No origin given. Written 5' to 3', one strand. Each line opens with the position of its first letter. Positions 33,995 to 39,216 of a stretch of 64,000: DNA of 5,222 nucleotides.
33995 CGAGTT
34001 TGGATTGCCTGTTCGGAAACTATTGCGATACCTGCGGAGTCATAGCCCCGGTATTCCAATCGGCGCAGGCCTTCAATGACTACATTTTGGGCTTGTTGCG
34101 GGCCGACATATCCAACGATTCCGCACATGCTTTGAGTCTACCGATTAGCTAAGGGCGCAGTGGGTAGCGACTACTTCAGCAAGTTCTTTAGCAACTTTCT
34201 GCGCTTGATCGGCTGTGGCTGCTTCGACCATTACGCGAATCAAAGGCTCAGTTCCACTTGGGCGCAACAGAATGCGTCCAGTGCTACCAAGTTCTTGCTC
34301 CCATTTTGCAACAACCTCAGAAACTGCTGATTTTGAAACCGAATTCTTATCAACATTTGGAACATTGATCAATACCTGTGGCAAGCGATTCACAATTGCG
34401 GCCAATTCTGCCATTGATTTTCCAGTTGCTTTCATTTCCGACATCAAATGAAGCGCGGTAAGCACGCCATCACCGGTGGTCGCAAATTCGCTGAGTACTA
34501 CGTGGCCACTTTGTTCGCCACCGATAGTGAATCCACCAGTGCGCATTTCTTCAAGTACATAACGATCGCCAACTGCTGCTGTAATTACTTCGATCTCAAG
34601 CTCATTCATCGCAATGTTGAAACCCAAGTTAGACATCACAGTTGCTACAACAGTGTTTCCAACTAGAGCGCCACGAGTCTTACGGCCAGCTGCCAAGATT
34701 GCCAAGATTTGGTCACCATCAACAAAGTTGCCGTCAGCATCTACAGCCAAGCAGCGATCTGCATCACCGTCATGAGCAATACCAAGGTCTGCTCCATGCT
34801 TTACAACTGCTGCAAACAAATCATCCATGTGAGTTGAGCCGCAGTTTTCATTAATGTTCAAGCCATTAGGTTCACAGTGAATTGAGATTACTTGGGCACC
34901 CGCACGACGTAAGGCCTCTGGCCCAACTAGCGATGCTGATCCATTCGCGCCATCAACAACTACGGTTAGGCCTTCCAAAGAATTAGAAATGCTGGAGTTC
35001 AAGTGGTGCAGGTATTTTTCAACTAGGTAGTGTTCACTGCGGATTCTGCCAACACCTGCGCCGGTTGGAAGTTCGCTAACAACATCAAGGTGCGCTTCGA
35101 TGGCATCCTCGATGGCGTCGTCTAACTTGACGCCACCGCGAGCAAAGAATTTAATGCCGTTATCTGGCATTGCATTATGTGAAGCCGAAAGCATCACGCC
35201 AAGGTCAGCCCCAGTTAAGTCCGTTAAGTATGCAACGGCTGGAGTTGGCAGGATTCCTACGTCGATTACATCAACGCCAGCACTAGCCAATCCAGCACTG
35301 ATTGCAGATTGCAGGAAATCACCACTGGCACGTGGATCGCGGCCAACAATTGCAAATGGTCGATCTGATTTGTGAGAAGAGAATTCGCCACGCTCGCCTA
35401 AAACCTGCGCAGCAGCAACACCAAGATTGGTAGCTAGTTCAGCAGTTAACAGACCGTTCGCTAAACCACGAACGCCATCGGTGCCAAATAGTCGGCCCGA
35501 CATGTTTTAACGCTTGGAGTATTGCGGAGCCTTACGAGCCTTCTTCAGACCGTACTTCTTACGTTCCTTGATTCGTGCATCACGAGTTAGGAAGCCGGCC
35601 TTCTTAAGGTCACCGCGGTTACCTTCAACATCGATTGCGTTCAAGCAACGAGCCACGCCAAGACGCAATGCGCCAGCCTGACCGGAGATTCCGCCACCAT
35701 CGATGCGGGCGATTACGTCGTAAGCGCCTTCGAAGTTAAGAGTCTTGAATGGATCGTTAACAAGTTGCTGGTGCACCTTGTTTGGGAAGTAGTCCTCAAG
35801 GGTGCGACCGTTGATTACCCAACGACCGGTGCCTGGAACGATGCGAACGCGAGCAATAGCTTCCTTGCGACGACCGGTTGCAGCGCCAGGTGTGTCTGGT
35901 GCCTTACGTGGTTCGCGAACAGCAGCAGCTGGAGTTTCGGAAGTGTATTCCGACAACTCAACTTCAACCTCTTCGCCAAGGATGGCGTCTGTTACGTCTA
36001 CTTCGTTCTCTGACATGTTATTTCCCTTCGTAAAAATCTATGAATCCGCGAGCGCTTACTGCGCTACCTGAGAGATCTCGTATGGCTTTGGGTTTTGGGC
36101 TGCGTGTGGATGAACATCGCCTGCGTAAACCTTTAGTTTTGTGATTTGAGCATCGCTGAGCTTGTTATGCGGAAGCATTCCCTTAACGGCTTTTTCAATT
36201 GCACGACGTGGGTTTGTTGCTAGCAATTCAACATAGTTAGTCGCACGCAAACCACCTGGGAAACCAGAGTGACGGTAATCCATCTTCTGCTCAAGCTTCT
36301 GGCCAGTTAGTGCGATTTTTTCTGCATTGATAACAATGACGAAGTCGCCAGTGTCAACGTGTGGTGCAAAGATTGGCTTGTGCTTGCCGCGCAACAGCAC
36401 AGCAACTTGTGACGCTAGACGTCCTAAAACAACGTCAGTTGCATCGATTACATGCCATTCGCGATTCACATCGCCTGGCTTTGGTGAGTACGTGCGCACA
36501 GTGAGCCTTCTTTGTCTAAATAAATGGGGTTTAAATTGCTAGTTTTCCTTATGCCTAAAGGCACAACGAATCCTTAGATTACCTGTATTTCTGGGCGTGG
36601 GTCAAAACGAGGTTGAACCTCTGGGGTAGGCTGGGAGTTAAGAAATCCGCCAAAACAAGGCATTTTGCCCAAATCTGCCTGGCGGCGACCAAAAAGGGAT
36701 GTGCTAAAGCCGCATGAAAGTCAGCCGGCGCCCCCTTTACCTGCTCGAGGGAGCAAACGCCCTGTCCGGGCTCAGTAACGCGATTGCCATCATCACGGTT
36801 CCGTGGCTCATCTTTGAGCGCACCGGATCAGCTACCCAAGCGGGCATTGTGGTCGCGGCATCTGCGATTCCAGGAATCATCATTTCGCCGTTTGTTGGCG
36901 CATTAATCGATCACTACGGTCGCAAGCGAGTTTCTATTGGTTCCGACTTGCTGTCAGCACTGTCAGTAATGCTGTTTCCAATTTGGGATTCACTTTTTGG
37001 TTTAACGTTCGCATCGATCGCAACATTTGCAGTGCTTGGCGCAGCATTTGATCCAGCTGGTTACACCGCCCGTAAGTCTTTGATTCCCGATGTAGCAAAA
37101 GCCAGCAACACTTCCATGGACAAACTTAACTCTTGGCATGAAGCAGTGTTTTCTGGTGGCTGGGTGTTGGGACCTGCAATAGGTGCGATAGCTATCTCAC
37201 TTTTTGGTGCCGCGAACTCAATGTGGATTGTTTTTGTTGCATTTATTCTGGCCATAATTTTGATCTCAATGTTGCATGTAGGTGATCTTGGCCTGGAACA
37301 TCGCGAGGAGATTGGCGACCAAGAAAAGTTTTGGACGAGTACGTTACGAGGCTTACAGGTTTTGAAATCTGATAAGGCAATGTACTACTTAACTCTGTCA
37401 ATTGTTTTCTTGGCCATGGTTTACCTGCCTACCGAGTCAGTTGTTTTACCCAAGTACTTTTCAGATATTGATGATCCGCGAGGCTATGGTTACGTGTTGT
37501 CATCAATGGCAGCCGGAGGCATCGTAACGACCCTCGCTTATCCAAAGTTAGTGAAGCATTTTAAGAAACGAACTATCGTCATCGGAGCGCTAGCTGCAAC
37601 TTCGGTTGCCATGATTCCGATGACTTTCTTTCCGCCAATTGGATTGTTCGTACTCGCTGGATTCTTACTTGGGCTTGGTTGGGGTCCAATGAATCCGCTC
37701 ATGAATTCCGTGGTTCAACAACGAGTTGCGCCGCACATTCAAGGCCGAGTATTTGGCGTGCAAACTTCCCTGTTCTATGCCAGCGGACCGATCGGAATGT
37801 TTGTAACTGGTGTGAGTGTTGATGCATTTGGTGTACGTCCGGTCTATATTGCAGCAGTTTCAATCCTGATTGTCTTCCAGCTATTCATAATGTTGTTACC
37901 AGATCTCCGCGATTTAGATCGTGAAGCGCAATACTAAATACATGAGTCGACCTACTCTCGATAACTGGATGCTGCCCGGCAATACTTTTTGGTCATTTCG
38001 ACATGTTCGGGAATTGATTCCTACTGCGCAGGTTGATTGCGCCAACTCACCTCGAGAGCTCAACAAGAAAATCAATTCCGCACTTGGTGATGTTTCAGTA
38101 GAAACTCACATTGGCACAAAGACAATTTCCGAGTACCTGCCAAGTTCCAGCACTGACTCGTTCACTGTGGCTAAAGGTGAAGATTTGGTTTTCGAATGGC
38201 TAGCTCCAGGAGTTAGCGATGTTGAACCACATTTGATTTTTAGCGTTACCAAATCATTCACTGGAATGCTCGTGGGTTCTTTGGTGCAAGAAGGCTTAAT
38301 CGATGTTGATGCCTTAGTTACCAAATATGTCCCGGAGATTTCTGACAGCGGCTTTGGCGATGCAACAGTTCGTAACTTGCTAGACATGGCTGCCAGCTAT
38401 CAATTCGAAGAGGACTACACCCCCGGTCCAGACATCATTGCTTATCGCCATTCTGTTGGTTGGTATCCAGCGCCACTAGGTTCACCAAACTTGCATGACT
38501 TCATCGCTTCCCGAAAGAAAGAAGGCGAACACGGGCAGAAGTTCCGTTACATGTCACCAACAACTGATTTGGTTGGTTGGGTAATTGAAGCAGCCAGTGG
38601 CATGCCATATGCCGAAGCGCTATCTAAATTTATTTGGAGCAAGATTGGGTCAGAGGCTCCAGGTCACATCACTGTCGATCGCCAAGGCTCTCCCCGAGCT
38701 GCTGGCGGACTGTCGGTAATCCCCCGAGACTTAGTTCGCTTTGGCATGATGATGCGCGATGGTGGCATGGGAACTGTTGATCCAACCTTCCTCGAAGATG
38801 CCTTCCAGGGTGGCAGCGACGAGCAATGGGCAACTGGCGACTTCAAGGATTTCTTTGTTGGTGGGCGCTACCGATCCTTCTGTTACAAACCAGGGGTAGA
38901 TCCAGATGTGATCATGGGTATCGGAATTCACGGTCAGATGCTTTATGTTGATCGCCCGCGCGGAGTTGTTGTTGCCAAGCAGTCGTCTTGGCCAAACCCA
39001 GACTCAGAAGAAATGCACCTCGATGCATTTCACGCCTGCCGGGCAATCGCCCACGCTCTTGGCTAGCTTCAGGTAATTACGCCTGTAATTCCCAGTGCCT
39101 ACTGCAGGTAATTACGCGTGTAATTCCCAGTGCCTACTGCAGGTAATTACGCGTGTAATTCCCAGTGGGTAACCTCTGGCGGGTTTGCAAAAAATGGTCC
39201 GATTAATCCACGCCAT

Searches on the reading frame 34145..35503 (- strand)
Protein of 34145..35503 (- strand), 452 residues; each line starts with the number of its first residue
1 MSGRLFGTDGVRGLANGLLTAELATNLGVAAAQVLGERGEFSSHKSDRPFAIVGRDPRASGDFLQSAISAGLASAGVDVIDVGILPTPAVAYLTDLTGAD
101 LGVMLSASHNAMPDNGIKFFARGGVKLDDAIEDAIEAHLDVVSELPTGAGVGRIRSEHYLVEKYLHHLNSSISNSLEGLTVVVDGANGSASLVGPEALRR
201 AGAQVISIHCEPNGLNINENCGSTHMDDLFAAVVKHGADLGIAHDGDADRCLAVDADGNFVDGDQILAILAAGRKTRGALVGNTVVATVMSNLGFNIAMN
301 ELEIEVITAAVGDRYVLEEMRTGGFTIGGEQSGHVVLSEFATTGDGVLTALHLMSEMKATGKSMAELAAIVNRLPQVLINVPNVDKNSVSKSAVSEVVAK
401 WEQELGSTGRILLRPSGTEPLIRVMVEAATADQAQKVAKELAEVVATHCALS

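Call 9: search_protein_families(library=ncbifam, proteins=[window:34145-35503:-])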
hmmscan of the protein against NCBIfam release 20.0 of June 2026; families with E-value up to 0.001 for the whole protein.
window:34145-35503:- (452 aa): 6 families
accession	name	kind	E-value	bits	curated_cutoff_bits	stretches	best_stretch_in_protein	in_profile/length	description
TIGR01455.1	glmM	equivalog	3e-165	550.2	447.55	1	6-446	1-441/442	phosphoglucosamine mutase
TIGR03990.1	Arch_GlmM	equivalog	4.5e-98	329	439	1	4-445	2-444/444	phosphoglucosamine mutase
NF007088.0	PRK09542.1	equivalog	1.5e-51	175.8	618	1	8-446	14-454/456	phosphomannomutase/phosphoglucomutase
NF046027.1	PhglucPhmanMutPgmG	equivalog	3.7e-36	124.8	600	1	23-400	27-393/460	phosphoglucomutase/phosphomannomutase PgmG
NF011943.0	PRK15414.1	subfamily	1.1e-32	113.6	801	1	51-429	41-437/456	phosphomannomutase CpsG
NF005737.0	PRK07564.1-1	equivalog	5.9e-12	45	378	2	223-367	254-399/543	alpha-D-glucose phosphate-specific phosphoglucomutase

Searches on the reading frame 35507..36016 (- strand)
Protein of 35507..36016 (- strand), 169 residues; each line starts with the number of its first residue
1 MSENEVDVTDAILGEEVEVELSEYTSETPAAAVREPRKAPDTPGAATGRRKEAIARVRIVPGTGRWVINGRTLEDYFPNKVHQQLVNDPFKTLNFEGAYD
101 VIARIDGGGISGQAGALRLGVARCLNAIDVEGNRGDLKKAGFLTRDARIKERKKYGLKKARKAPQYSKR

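Call 9: search_protein_families(library=ncbifam, proteins=[window:35507-36016:-])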
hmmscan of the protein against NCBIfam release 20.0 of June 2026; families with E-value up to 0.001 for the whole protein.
window:35507-36016:- (169 aa): 3 families
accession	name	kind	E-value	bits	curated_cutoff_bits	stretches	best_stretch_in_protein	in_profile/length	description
NF001099.0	PRK00132.1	equivalog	2.7e-54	182.9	112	1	45-169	7-130/130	30S ribosomal protein S9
NF001749.0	PRK00474.1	equivalog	7.4e-16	58.6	147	1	46-169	7-134/134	30S ribosomal protein S9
TIGR03627.1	uS9_arch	equivalog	4.8e-15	56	162.75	1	46-169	4-130/130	30S ribosomal protein S9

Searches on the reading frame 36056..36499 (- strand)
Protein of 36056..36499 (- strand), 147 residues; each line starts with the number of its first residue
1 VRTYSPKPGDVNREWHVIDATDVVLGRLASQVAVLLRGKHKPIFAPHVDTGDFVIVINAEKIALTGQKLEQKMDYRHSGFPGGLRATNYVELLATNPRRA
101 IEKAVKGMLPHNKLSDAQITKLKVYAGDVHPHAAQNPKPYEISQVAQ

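Call 9: search_protein_families(library=ncbifam, proteins=[window:36056-36499:-])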
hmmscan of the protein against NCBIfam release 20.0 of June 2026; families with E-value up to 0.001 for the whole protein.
window:36056-36499:- (147 aa): 3 families
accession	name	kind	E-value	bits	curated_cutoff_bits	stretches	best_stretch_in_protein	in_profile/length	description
TIGR01066.1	rplM_bact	equivalog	3.2e-58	195.5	93.05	1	7-141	5-140/141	50S ribosomal protein L13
NF005004.0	PRK06394.1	equivalog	2e-13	50.5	146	1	14-142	5-121/149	50S ribosomal protein L13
TIGR01077.1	L13_A_E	equivalog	5.8e-13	49.4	98.9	1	17-131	2-105/141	50S ribosomal protein L13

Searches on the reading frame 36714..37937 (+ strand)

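Call 9: search_protein_families(library=ncbifam, proteins=[window:36714-37937:+])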
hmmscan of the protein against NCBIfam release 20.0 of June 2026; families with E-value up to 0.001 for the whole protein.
window:36714-37937:+ (407 aa): 23 families
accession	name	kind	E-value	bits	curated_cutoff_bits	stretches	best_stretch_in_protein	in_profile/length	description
NF052575.1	MFS_efflux_Tap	equivalog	5.5e-91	305.5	625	1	4-402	2-401/401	multidrug efflux MFS transporter Tap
TIGR00900.1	2A0121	subfamily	4.1e-68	230.4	319.6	1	9-373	2-364/364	H+ Antiporter protein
NF000245.1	macrolide_MefA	exception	9.8e-20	71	675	1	8-402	11-403/405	macrolide efflux MFS transporter Mef(A)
NF000051.1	macrolide_MefB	exception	2.3e-16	59.8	800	1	14-394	17-394/409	macrolide efflux MFS transporter Mef(B)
TIGR00880.1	2_A_01_02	superfamily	5.6e-12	46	131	1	44-187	1-137/141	multidrug resistance protein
NF012174.0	tet_MFS_A_B_C_D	equivalog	1.5e-10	40.4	475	1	39-365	38-352/382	Tet(A)/Tet(B)/Tet(C) family tetracycline efflux MFS transporter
NF000246.1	macrolide_MefC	exception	2e-10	40.3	870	1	19-388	22-388/407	macrolide efflux MFS transporter Mef(C)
NF007792.0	PRK10489.1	equivalog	7.2e-10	38.4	324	1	16-404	27-408/419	enterobactin transporter EntS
TIGR00792.1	gph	subfamily_domain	7.1e-09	34.8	231.35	1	122-396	122-405/437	glycoside-pentoside-hexuronide (GPH):cation symporter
NF006386.0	PRK08633.1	equivalog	2.5e-08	32.2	1221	1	8-397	14-412/1147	acyl-[ACP]--phospholipid O-acyltransferase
NF045486.1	tet_MFS_30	exception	3.7e-07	29.7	730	1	19-396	16-381/392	tetracycline efflux MFS transporter Tet(30)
NF007372.0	PRK09874.1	equivalog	3.7e-07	29.6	571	1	43-387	56-389/408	multidrug efflux MFS transporter MdtG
TIGR00897.2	2A0118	subfamily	6.2e-07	28.7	375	2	27-187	243-400/401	RbtT/DalT/CsbX family MFS transporter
NF000154.1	macrolide_MefEN2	exception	1e-06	28.3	800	1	18-394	18-390/401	macrolide efflux MFS transporter Mef(En2)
NF012177.1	tet_MFS_42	exception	1.8e-06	27.5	850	0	40-187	35-174/411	tetracycline efflux MFS transporter Tet(42)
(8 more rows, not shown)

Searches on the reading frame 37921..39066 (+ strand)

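Call 55: search_protein_families(library=pfam, max_evalue=0.00001, proteins=[window:37921-39066:+])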
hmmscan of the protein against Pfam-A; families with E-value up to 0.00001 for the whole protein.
window:37921-39066:+ (381 aa): 1 family
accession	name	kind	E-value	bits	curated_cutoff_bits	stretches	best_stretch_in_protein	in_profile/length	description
PF00144.29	Beta-lactamase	-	1.3e-31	110.5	27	1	82-364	20-317/329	Beta-lactamase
